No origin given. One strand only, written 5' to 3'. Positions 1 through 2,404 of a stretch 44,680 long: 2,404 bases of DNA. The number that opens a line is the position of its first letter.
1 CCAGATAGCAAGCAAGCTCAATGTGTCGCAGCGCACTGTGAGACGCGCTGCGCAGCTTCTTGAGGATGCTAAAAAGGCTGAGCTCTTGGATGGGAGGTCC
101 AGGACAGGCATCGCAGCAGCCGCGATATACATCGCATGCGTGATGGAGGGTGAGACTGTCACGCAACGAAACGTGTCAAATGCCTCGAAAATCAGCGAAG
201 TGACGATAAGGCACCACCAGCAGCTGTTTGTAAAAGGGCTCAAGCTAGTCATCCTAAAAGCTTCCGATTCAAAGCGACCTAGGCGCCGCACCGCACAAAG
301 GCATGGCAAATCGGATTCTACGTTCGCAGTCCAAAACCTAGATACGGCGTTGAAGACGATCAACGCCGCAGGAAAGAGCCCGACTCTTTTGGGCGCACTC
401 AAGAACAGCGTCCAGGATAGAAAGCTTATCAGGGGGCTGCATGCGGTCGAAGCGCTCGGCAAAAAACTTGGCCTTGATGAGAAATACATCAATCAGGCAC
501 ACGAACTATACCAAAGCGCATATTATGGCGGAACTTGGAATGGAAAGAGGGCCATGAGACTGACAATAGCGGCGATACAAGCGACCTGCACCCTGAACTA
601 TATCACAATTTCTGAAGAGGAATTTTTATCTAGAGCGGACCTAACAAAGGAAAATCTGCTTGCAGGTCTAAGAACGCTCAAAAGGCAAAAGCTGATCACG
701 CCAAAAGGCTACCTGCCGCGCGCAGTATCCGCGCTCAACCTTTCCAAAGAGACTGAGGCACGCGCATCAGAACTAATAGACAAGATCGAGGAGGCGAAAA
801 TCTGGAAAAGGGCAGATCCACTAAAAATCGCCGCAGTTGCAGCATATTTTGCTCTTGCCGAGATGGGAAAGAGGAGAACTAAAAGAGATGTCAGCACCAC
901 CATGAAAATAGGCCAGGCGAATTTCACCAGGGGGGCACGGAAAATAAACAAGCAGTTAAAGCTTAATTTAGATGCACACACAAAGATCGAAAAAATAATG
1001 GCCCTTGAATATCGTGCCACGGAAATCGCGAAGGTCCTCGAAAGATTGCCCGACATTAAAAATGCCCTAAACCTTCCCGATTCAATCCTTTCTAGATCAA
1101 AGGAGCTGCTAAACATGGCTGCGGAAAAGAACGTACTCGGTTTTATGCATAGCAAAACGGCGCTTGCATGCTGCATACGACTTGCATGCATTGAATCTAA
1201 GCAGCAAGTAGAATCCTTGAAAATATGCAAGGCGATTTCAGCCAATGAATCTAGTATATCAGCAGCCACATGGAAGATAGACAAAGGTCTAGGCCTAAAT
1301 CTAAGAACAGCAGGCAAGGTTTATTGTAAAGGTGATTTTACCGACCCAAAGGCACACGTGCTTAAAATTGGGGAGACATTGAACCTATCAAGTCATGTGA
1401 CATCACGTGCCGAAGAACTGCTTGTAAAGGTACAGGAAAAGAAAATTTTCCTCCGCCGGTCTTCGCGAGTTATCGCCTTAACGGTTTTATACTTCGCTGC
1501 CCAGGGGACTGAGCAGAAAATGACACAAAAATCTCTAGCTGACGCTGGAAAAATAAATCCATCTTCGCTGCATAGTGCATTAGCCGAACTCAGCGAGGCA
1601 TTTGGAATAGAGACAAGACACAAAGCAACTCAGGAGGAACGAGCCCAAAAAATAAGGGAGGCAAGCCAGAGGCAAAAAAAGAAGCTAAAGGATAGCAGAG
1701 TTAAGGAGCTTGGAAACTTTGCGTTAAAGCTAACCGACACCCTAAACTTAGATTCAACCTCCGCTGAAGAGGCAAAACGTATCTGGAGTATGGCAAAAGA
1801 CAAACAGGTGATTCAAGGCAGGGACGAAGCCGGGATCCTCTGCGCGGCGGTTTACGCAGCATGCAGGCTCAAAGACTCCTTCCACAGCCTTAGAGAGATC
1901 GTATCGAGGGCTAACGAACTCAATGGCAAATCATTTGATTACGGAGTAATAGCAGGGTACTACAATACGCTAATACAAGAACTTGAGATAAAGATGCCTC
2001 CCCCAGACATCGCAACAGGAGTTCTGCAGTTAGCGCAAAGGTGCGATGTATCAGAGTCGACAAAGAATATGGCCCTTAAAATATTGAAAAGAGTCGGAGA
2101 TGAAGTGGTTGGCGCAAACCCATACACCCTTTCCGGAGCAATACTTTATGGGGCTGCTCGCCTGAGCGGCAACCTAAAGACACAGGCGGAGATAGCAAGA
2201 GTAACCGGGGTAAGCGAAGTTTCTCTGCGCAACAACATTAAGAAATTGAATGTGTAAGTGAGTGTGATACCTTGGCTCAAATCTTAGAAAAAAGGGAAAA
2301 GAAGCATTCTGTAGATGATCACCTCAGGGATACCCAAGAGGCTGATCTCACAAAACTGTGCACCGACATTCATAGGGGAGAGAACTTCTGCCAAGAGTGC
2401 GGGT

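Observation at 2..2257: Giant TFB-related protein consisting of at least 8 tandem cyclin-fold repeats, encoded directly upstream of a TFB paralog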

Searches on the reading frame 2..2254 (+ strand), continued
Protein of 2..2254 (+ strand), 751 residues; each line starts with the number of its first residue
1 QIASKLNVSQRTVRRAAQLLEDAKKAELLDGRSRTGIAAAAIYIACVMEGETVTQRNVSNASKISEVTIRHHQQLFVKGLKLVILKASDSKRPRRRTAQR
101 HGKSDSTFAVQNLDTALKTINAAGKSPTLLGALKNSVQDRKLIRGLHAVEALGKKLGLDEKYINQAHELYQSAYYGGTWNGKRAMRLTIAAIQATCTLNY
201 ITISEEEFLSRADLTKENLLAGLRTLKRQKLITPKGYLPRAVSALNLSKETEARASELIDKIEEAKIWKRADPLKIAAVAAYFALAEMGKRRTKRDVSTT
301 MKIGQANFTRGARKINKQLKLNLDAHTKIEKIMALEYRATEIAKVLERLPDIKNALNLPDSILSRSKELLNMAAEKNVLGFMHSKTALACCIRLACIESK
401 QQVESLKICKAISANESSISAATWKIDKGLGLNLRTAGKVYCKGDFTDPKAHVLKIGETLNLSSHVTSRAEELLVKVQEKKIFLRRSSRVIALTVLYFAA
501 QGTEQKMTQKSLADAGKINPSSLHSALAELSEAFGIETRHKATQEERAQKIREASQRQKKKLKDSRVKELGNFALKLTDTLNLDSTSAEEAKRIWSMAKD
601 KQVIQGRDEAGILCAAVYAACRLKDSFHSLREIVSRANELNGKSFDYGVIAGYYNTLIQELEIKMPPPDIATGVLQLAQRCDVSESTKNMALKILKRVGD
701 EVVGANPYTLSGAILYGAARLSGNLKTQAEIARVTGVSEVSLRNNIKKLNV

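Call 55: fold_search(model_id=the predicted structure, library=pdb)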
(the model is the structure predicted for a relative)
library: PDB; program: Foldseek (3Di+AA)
matches with E <= 10: 320; with E <= 0.001: 29
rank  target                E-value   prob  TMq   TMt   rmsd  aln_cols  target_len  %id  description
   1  1d3u_B                8.2e-07  1.00  0.23  0.79   2.7       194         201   30  TATA-BINDING PROTEIN/TRANSCRIPTION FACTOR (II)B/BRE+TATA-BOX COMPLEX FROM PYROCOCCUS WOESEI (released 1999-11-15)
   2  1ais_B                2.0e-06  1.00  0.22  0.77   2.6       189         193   31  TATA-BINDING PROTEIN/TRANSCRIPTION FACTOR (II)B/TATA-BOX COMPLEX FROM PYROCOCCUS WOESEI (released 1997-07-07)
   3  8wak_R                1.7e-05  1.00  0.23  0.58   2.0       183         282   18  Structure of transcribing complex 2 (TC2), the initially transcribing complex with Pol II positioned 2nt downstream of (released 2023-12-06)
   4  7egb_R                1.9e-05  1.00  0.23  0.66   2.0       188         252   19  TFIID-based holo PIC on SCP promoter (released 2021-05-05)
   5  7nvu_M                2.0e-05  1.00  0.22  0.55   2.0       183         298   18  RNA polymerase II core pre-initiation complex with open promoter DNA (released 2021-05-05)
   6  7zwd_M                2.2e-05  1.00  0.23  0.67   2.0       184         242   18  Structure of SNAPc containing Pol II pre-initiation complex bound to U5 snRNA promoter (CC) (released 2022-11-30)
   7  7zwc_M                2.8e-05  1.00  0.23  0.80   2.0       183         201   18  Structure of SNAPc:TBP-TFIIA-TFIIB sub-complex bound to U5 snRNA promoter (released 2022-11-30)
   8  1vol_A                3.3e-05  1.00  0.22  0.78   2.1       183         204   19  TFIIB (HUMAN CORE DOMAIN)/TBP (A.THALIANA)/TATA ELEMENT TERNARY COMPLEX (released 1996-11-08)
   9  6f42_V                3.3e-05  1.00  0.22  0.48   4.1       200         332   22  RNA Polymerase III closed complex CC1. (released 2018-01-17)
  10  6f40_V                4.0e-05  1.00  0.22  0.47   2.9       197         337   23  RNA Polymerase III open complex (released 2018-01-17)
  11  8s5n_M                5.8e-05  1.00  0.23  0.64   2.1       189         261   18  RNA polymerase II core initially transcribing complex with an ordered RNA of 12 nt (released 2024-04-10)
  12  5iy7_M                5.8e-05  1.00  0.23  0.54   2.1       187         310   19  Human holo-PIC in the open state (released 2016-05-18)
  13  1c9b_A                6.5e-05  1.00  0.23  0.78   2.0       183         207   18  CRYSTAL STRUCTURE OF A HUMAN TBP CORE DOMAIN-HUMAN TFIIB CORE DOMAIN COMPLEX BOUND TO AN EXTENDED, MODIFIED ADENOVIRAL (released 2000-01-10)
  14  7eg8_R                9.7e-05  1.00  0.22  0.64  11.5       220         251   16  TFIID-based core PIC on PUMA promoter (released 2021-05-05)
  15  7ena_BA               1.0e-04  1.00  0.23  0.64   2.3       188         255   19  TFIID-based PIC-Mediator holo-complex in pre-assembled state (pre-hPIC-MED) (released 2021-05-26)
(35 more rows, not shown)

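Call 63: find_encoding_contigs(protein=P0004, flank=10000)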
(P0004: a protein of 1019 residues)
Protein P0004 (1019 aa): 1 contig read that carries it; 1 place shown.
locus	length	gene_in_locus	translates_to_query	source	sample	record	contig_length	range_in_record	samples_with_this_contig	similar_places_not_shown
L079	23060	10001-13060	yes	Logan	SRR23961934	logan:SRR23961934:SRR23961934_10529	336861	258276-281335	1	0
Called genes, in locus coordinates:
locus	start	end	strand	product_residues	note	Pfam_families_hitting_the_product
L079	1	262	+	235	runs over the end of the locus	PF01255:Prenyltransf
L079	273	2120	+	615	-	PF09843:DUF2070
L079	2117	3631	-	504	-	PF00682:HMGL-like, PF22617:HCS_D2, PF08502:LeuA_dimer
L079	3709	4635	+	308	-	-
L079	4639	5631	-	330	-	PF10017:Methyltransf_33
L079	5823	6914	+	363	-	-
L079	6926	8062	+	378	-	-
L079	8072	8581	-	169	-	PF00411:Ribosomal_S11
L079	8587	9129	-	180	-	PF01479:S4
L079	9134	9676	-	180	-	PF00416:Ribosomal_S13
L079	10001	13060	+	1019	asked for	PF08271:Zn_Ribbon_TF (weak), PF00134:Cyclin_N (faint), PF00382:TFIIB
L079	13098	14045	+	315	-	PF00382:TFIIB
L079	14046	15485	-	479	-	PF01336:tRNA_anti-codon, PF01409:tRNA-synt_2d (faint), PF00152:tRNA-synt_2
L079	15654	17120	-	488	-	PF02074:Peptidase_M32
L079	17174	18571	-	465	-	PF00224:PK, PF02887:PK_C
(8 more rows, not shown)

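Call 75: list_cluster_members(proteins=[P0005, P0007, P0004, P0006, P0008, P0065, P0015, P0003, P0130, P0144])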
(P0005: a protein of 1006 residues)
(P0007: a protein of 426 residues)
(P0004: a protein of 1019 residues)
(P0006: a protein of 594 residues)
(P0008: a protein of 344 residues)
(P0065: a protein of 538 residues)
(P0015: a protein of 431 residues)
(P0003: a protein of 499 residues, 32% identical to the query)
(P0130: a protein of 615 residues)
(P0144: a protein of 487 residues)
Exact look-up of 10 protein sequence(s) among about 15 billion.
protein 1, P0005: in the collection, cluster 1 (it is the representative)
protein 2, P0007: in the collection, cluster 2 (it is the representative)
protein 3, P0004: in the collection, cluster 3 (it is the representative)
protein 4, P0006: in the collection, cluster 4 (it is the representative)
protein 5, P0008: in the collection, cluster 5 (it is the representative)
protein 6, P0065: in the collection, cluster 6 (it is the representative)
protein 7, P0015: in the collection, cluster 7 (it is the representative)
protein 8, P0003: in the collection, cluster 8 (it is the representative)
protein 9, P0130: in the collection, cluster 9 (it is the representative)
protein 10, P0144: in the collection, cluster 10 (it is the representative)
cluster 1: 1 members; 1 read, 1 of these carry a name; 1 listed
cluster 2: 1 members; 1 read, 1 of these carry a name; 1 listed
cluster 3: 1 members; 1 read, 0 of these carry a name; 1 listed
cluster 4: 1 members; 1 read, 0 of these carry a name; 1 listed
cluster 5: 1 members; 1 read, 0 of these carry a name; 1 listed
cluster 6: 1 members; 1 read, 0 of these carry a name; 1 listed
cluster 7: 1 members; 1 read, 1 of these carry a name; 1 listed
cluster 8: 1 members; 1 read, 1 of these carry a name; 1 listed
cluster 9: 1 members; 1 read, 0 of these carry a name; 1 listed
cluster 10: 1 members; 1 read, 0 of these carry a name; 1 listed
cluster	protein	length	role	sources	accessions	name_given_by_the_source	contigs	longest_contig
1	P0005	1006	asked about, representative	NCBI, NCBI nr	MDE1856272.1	MAG: hypothetical protein KGH49_03500, partial [Candidatus Micrarchaeota archaeon] | hypothetical protein [Candidatus Micrarchaeota archaeon]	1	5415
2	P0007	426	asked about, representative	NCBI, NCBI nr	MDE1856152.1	MAG: hypothetical protein KGH49_02875, partial [Candidatus Micrarchaeota archaeon] | hypothetical protein [Candidatus Micrarchaeota archaeon]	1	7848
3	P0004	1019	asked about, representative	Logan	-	-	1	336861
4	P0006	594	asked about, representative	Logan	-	-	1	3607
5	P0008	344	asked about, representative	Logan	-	-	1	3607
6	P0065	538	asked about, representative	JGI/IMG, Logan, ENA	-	-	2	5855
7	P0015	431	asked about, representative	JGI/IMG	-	transcription initiation factor TFIIB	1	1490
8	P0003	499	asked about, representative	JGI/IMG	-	transcription initiation factor TFIIB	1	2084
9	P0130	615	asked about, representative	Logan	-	-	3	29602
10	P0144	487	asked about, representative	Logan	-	-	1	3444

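Call 90: find_encoding_contigs(protein=P0065, flank=6000, max_places=2)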
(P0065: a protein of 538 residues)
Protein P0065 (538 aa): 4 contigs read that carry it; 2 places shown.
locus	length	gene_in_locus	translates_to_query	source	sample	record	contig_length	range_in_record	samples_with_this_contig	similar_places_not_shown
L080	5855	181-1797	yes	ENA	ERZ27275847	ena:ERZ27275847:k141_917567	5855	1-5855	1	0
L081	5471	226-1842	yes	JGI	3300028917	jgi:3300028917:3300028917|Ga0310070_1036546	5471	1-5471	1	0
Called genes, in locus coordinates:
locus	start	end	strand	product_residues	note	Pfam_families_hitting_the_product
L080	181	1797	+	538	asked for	PF08271:Zn_Ribbon_TF, PF00382:TFIIB, PF02984:Cyclin_C (faint), PF00382:TFIIB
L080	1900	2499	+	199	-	PF04138:GtrA_DPMS_TM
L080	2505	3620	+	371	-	PF05496:RuvB_N (faint), PF04851:ResIII (faint), PF13177:DNA_pol3_delta2, PF00004:AAA, PF07728:AAA_5 (weak), PF13401:AAA_22 (weak), PF22608:DNAX_ATPase_lid, PF12169:DNA_pol3_gamma3, +3 more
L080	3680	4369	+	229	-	-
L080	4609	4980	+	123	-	PF03013:Pyr_excise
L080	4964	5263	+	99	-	PF03073:TspO_MBR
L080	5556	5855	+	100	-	?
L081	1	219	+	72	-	?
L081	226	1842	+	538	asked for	PF08271:Zn_Ribbon_TF, PF00382:TFIIB, PF02984:Cyclin_C (faint), PF00382:TFIIB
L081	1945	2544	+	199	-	PF04138:GtrA_DPMS_TM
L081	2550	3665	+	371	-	PF05496:RuvB_N (faint), PF04851:ResIII (faint), PF13177:DNA_pol3_delta2, PF00004:AAA, PF07728:AAA_5 (weak), PF13401:AAA_22 (weak), PF22608:DNAX_ATPase_lid, PF12169:DNA_pol3_gamma3, +3 more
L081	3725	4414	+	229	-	-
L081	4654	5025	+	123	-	PF03013:Pyr_excise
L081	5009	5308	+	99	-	PF03073:TspO_MBR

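Call 91: find_encoding_contigs(protein=P0130, flank=6000, max_places=2)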
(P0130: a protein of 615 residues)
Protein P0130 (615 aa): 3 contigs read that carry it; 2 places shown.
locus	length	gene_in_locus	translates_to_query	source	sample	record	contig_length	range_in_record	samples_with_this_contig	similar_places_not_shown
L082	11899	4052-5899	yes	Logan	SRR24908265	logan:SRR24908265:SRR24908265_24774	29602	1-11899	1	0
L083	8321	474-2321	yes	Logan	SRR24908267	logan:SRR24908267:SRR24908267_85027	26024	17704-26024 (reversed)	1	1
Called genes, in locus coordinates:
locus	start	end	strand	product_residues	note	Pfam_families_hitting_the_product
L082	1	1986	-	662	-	?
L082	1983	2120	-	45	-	-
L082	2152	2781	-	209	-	PF06745:ATPase (weak), PF23442:DUF7125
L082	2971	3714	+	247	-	PF00705:PCNA_N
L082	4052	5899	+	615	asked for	PF08271:Zn_Ribbon_TF, PF00382:TFIIB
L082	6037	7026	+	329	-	-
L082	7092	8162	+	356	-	PF12698:ABC2_membrane_3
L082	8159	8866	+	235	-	PF02463:SMC_N (faint), PF00005:ABC_tran, PF13304:AAA_21 (weak)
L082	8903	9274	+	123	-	PF19128:DUF5811 (weak)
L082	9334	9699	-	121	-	-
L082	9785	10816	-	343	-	PF01636:APH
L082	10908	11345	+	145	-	PF01575:MaoC_dehydratas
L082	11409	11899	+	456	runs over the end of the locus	PF02195:ParB_N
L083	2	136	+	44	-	?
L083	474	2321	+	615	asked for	PF08271:Zn_Ribbon_TF, PF00382:TFIIB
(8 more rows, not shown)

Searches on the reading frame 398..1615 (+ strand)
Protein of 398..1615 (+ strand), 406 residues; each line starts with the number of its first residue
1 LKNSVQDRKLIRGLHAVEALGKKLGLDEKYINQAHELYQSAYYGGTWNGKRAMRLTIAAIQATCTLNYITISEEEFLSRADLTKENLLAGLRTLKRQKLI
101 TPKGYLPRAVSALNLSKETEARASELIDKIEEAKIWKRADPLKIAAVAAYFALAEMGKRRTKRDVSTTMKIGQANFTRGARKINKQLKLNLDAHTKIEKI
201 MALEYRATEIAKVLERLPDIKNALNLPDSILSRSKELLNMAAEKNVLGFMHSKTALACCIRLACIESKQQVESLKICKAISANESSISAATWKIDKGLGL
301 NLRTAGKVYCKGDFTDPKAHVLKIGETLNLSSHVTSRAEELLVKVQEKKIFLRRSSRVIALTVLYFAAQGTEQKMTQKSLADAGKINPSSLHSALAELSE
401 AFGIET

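Call 81: predict_structure(alignment_id=A4)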
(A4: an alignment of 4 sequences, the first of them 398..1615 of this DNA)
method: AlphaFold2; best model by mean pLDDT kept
length: 406 residues; sequences in the alignment: 4
mean_pLDDT: 80.0   pTM: 0.46
mean pLDDT of the five models: 80.0, 79.7, 78.7, 78.4, 76.9
residues with pLDDT >= 90: 64; 70-90: 271; 50-70: 51; < 50: 20
segments of 3 or more residues with pLDDT < 50: 1-4, 193-196, 304-314
pLDDT, mean of each block of 10 residues (from residue 1): 61 92 93 93 72 89 85 84 87 83 88 87 93 80 91 79 81 84 83 51 63 78 85 89 77 86 79 75 73 81 47 60 86 89 80 74 88 78 78 85 68
secondary structure, 60 per line:
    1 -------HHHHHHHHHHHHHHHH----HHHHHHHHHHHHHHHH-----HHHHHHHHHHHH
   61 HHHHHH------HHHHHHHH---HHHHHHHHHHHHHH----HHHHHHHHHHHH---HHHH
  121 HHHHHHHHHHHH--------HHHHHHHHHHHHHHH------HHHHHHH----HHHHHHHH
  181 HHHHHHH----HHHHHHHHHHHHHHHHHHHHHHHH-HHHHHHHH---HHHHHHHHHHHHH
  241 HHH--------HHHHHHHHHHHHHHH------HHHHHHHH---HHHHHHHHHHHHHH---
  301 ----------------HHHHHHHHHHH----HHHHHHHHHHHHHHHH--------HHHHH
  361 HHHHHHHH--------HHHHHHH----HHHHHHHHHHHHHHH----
elements in order: H8-23 H28-43 H49-66 H73-80 H84-97 H102-113 H117-132 H141-155 H162-168 H173-187 H192-215 H217-224 H228-243 H252-266 H273-280 H284-297 H317-327 H332-347 H356-368 H377-383 H388-402

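Call 85: fold_search(model_id=the predicted structure, library=pdb)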
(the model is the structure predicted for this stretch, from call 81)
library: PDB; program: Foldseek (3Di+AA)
matches with E <= 10: 360; with E <= 0.001: 34
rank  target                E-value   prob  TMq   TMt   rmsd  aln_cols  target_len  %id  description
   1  1ais_B                5.3e-07  1.00  0.30  0.51   6.4       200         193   22  TATA-BINDING PROTEIN/TRANSCRIPTION FACTOR (II)B/TATA-BOX COMPLEX FROM PYROCOCCUS WOESEI (released 1997-07-07)
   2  1d3u_B                1.2e-06  1.00  0.33  0.57   5.4       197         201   22  TATA-BINDING PROTEIN/TRANSCRIPTION FACTOR (II)B/BRE+TATA-BOX COMPLEX FROM PYROCOCCUS WOESEI (released 1999-11-15)
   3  7egb_R                2.6e-06  1.00  0.29  0.41   6.6       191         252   19  TFIID-based holo PIC on SCP promoter (released 2021-05-05)
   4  8wak_R                2.8e-06  1.00  0.29  0.39   8.0       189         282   17  Structure of transcribing complex 2 (TC2), the initially transcribing complex with Pol II positioned 2nt downstream of (released 2023-12-06)
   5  7nvu_M                3.6e-06  1.00  0.29  0.38   8.2       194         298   17  RNA polymerase II core pre-initiation complex with open promoter DNA (released 2021-05-05)
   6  1c9b_A                5.0e-06  1.00  0.30  0.48   6.4       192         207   18  CRYSTAL STRUCTURE OF A HUMAN TBP CORE DOMAIN-HUMAN TFIIB CORE DOMAIN COMPLEX BOUND TO AN EXTENDED, MODIFIED ADENOVIRAL (released 2000-01-10)
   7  1vol_A                6.4e-06  1.00  0.30  0.49   6.5       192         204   20  TFIIB (HUMAN CORE DOMAIN)/TBP (A.THALIANA)/TATA ELEMENT TERNARY COMPLEX (released 1996-11-08)
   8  5iy7_M                1.2e-05  1.00  0.29  0.36   6.7       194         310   18  Human holo-PIC in the open state (released 2016-05-18)
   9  7zwd_M                1.2e-05  1.00  0.29  0.44   8.6       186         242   16  Structure of SNAPc containing Pol II pre-initiation complex bound to U5 snRNA promoter (CC) (released 2022-11-30)
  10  7zwc_M                1.5e-05  1.00  0.29  0.51   7.3       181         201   16  Structure of SNAPc:TBP-TFIIA-TFIIB sub-complex bound to U5 snRNA promoter (released 2022-11-30)
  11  8s52_M                1.6e-05  1.00  0.28  0.37   8.4       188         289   17  RNA polymerase II core initially transcribing complex with an ordered RNA of 10 nt (released 2024-04-17)
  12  7o4i_M                1.6e-05  1.00  0.30  0.37   8.3       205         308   19  Yeast RNA polymerase II transcription pre-initiation complex with initial transcription bubble (released 2021-06-16)
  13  7eg8_R                1.8e-05  1.00  0.29  0.43   8.6       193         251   16  TFIID-based core PIC on PUMA promoter (released 2021-05-05)
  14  8s5n_M                1.9e-05  1.00  0.29  0.40   6.8       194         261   18  RNA polymerase II core initially transcribing complex with an ordered RNA of 12 nt (released 2024-04-10)
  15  7edx_R                2.3e-05  1.00  0.29  0.43   8.2       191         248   16  p53-bound TFIID-based core PIC on HDM2 promoter (released 2021-05-05)
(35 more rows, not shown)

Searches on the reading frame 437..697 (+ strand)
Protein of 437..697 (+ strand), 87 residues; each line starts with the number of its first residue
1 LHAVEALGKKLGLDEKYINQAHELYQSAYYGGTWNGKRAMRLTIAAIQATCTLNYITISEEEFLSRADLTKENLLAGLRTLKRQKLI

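Call 21: search_protein_families(library=pfam, max_evalue=1, proteins=[window:437-697:+])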
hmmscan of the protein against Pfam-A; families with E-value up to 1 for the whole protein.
seq(87 aa): 2 families
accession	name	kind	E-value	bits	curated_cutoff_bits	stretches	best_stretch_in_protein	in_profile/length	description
PF00382.24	TFIIB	-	1.9e-07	31.4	23.6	1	4-83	12-91/92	Transcription factor TFIIB repeat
PF22451.2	NirdL-like_HTH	-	0.066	13.2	27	0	67-87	26-46/47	Siroheme decarboxylase NirDL-like HTH domain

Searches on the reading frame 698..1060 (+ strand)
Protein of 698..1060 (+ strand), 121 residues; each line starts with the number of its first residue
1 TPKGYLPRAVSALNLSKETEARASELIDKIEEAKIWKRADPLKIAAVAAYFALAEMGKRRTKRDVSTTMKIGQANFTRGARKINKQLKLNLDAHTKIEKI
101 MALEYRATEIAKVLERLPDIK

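Call 21: search_protein_families(library=pfam, max_evalue=1, proteins=[window:698-1060:+])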
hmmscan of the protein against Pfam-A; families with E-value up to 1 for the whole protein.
seq(121 aa): 2 families
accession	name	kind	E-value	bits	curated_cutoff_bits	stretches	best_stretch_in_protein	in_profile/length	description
PF00382.24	TFIIB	-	2e-06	28.2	23.6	1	2-78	8-84/92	Transcription factor TFIIB repeat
PF25351.1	PH_BUD3_C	-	0.065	13.6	27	1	9-39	134-164/175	BUD3 C-terminal PH domain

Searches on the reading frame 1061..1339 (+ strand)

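Call 21: search_protein_families(library=pfam, max_evalue=1, proteins=[window:1061-1339:+])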
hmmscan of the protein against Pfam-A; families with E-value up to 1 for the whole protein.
seq(93 aa): 3 families
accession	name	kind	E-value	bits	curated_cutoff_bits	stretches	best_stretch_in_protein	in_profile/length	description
PF00382.24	TFIIB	-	0.00022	21.6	23.6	1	1-67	17-83/92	Transcription factor TFIIB repeat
PF11560.13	LAP2alpha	-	0.045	13.6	25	1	20-71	76-126/234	Lamina-associated polypeptide 2 alpha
PF01398.27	JAB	-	0.15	12.3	22.5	1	12-52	73-113/117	JAB1/Mov34/MPN/PAD-1 ubiquitin protease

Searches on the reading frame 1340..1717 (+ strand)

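Call 21: search_protein_families(library=pfam, max_evalue=1, proteins=[window:1340-1717:+])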
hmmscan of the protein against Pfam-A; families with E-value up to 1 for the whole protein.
seq(126 aa): 7 families
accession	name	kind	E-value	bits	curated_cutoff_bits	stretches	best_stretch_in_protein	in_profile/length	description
PF00382.24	TFIIB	-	7e-10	39.2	23.6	1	2-86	7-91/92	Transcription factor TFIIB repeat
PF02082.26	Rrf2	-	0.01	16.4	30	1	45-89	7-52/132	Iron-dependent Transcriptional regulator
PF12802.13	MarR_2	-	0.022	15.3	27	1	47-86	8-46/61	MarR family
PF08826.15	DMPK_coil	-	0.047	14.2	22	1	83-123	1-41/61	DMPK coiled coil domain like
PF08895.16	DUF1840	-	0.059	14.1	25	1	60-112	25-77/108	Domain of unknown function (DUF1840)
PF02732.21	ERCC4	-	0.096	13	24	1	55-105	87-137/140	ERCC4 domain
PF14493.12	HTH_40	-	0.3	11.9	27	1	58-118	10-71/89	Helix-turn-helix domain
